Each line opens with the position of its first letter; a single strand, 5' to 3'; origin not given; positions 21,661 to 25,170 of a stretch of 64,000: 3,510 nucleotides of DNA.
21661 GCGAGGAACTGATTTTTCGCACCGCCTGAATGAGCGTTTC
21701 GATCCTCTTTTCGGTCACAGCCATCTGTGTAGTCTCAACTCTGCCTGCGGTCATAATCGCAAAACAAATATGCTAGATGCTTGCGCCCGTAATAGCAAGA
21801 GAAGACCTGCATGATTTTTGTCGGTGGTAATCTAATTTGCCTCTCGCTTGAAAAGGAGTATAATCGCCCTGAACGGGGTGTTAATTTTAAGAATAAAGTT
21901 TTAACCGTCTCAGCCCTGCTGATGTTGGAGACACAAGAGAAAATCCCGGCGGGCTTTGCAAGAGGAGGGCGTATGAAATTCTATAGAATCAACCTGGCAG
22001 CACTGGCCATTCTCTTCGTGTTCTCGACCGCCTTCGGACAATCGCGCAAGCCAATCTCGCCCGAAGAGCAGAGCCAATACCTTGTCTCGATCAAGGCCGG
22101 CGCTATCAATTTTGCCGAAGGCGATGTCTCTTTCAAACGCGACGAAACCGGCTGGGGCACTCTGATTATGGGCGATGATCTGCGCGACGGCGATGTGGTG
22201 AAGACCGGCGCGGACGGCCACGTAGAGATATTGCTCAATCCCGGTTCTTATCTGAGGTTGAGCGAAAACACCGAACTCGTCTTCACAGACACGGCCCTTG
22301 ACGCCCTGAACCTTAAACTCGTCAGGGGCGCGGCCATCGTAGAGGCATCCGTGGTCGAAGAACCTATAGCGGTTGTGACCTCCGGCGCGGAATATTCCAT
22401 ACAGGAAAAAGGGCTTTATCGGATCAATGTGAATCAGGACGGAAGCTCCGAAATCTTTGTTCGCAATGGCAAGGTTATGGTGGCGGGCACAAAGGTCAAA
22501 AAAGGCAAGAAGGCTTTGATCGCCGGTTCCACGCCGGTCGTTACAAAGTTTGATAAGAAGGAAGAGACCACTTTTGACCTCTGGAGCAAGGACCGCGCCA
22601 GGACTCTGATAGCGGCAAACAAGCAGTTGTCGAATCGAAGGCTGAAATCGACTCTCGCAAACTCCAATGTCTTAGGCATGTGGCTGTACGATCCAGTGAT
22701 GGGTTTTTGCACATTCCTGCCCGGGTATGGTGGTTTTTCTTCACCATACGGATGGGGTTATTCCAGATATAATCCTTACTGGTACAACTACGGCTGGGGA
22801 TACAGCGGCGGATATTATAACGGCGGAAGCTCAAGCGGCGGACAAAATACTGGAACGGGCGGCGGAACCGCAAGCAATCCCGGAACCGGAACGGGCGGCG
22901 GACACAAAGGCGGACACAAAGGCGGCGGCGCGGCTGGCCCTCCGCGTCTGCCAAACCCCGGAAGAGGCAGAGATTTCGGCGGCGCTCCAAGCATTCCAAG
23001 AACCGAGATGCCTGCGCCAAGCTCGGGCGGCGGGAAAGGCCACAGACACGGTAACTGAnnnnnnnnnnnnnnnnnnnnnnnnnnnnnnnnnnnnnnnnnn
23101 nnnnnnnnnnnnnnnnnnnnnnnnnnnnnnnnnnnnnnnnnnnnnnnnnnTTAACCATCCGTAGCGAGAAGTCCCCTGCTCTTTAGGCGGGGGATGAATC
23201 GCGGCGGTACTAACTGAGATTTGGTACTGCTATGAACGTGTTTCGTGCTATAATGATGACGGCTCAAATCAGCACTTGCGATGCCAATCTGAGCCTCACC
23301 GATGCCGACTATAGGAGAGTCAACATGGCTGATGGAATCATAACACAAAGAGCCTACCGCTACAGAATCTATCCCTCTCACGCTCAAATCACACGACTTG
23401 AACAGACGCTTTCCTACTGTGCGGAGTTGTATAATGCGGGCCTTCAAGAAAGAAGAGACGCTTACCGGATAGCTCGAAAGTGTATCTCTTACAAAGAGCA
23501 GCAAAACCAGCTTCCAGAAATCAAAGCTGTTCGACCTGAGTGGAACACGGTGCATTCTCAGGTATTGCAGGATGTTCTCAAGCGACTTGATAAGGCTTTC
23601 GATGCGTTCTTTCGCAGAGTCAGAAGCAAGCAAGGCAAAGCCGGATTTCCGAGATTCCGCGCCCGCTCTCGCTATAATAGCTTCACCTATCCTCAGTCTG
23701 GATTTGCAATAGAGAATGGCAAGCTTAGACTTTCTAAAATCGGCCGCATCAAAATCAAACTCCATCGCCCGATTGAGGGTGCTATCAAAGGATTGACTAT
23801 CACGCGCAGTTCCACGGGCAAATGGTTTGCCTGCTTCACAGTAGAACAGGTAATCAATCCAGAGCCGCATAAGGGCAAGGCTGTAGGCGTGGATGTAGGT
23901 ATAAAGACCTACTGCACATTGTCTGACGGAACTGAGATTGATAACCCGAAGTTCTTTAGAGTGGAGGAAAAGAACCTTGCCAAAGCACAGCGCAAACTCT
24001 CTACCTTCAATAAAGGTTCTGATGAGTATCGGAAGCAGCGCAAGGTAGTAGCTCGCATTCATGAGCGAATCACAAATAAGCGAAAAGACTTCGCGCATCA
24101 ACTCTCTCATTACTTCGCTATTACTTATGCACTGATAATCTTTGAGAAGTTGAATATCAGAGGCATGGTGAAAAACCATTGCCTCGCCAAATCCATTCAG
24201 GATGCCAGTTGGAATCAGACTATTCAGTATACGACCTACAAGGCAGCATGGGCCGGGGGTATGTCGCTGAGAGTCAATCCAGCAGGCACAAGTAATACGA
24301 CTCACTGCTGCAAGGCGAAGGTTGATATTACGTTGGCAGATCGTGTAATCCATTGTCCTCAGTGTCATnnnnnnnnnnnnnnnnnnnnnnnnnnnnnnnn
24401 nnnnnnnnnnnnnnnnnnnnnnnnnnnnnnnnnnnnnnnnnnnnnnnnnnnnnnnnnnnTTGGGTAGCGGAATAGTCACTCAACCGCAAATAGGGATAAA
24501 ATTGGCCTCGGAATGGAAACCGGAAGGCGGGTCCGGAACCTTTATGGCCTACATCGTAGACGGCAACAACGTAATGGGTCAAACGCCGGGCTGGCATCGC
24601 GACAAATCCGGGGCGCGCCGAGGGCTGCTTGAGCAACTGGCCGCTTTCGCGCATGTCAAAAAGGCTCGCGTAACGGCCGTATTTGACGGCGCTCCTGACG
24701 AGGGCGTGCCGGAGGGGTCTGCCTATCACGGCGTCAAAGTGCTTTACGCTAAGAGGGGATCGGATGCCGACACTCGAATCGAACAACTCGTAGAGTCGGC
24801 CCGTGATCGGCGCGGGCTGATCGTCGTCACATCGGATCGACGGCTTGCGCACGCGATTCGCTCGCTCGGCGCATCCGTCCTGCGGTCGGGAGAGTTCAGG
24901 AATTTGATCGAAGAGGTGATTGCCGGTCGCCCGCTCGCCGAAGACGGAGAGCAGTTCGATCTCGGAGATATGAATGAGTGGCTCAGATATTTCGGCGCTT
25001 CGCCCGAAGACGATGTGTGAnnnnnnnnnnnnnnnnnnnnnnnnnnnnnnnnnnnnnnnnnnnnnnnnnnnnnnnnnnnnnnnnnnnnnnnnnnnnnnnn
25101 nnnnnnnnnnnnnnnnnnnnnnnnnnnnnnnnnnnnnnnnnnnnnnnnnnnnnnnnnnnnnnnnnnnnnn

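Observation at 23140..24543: Solo TnpB (IS1341-like) element; omega-RNA expected at the 3' end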

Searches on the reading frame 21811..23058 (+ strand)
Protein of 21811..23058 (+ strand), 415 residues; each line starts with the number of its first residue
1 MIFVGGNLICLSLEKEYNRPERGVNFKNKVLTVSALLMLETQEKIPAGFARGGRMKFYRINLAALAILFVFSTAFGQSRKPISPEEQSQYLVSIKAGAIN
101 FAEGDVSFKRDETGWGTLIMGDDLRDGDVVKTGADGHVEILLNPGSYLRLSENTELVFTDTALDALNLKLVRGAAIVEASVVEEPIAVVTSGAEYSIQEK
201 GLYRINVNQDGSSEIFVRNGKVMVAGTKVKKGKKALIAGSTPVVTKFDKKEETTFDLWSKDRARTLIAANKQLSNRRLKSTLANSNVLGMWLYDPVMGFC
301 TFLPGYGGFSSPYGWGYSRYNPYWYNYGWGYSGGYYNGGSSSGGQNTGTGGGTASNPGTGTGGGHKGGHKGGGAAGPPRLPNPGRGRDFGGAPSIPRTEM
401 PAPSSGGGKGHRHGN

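Call 3: search_protein_families(library=pfam, proteins=[window:21811-23058:+], max_evalue=0.01)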
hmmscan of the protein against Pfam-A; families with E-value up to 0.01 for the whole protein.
window:21811-23058:+ (415 aa): 1 family
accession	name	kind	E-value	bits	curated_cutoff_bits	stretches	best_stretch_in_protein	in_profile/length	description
PF04773.18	FecR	-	5.9e-09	36.7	24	1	128-222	1-96/97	FecR protein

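Call 46: find_encoding_contigs(protein=window:21811-23058:+, flank=3000, max_places=10)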
Protein window:21811-23058:+ (415 aa): no gene with exactly this product is on record in the collection.

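Call 48: find_encoding_contigs(protein=window:21973-23058:+, flank=3000, max_places=10)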
Protein window:21973-23058:+ (361 aa): 1 contig read that carries it; 1 place shown.
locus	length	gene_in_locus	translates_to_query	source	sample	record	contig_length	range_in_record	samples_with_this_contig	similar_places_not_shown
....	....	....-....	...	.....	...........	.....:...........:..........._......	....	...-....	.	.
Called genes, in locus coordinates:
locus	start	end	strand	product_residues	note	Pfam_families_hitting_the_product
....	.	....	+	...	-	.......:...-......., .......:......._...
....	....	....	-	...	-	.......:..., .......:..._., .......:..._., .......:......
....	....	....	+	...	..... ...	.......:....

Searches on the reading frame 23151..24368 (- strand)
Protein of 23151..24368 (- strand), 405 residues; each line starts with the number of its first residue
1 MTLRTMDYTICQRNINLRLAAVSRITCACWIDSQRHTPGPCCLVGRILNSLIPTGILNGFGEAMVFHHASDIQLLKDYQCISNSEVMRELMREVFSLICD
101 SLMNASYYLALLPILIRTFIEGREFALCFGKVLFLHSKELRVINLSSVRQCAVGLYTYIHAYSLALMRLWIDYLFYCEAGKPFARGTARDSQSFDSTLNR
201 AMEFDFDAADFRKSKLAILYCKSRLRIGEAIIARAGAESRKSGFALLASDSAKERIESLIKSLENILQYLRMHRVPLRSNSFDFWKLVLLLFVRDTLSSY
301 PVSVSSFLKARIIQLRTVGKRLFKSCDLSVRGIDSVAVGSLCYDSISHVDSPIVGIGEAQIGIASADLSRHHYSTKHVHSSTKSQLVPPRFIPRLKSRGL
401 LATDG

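Call 3: search_protein_families(library=pfam, proteins=[window:23151-24368:-], max_evalue=0.01)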
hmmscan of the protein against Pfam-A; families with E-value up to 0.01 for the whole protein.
window:23151-24368:- (405 aa): 0 families
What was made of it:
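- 23151..24368 (-): 405-aa antisense ORF. It is not a gene. No Pfam hit (call 3).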

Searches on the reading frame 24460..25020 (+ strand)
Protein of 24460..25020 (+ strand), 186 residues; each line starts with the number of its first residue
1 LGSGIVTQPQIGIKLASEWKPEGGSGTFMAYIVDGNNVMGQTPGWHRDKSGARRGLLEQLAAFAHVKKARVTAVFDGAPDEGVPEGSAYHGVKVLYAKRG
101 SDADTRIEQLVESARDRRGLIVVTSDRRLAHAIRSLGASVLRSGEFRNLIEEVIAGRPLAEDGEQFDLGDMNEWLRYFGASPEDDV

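Call 3: search_protein_families(library=pfam, proteins=[window:24460-25020:+], max_evalue=0.01)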
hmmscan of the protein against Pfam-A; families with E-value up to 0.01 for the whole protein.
window:24460-25020:+ (186 aa): 1 family
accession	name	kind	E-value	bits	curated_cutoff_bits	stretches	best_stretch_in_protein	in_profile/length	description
PF05991.17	NYN_YacP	-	9e-24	84.8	24.6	1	32-154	2-131/166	YacP-like NYN domain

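Call 18: find_encoding_contigs(protein=window:24544-25020:+, flank=6000, max_places=10)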
Protein window:24544-25020:+ (158 aa): no gene with exactly this product is on record in the collection.

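Call 19: find_homologous_proteins(query=window:24544-25017:+, max_evalue=1e-20)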
Query window:24544-25017:+ (158 aa): 1831 proteins with E <= 1e-20 among 2017 candidates; the best 120 are listed.
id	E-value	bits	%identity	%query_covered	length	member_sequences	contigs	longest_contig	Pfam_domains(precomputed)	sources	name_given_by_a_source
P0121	1.5e-98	345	100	100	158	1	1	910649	PF05991.18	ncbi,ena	-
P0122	5.4e-71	255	73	99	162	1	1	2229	PF05991.18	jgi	jgi:predicted RNA-binding protein with PIN domain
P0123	2.0e-70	254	74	99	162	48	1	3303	PF05991.18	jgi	jgi:predicted RNA-binding protein with PIN domain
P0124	2.5e-70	253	73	99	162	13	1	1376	PF05991.18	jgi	jgi:predicted RNA-binding protein with PIN domain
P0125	6.2e-70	252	72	99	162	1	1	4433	PF05991.18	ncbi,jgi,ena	-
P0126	7.5e-70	252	71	99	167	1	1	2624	PF05991.18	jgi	jgi:predicted RNA-binding protein with PIN domain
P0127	1.0e-69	251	72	99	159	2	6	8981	PF05991.18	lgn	-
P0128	1.0e-69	251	71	99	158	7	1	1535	PF05991.18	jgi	jgi:predicted RNA-binding protein with PIN domain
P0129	1.0e-69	251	72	99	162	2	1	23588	PF05991.18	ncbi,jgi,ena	-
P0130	1.1e-69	251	73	99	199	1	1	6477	PF05991.18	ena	-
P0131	1.2e-69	251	73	99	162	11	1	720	PF05991.18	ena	-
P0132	1.2e-69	251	72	99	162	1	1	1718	PF05991.18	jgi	jgi:uncharacterized protein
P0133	1.2e-69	251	71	99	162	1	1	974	PF05991.18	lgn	-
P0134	1.3e-69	251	72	99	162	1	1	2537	PF05991.18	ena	-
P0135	2.0e-69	250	73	99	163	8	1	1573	PF05991.18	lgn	-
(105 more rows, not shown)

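Call 20: find_encoding_contigs(protein=P0121, flank=3000, max_places=10)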
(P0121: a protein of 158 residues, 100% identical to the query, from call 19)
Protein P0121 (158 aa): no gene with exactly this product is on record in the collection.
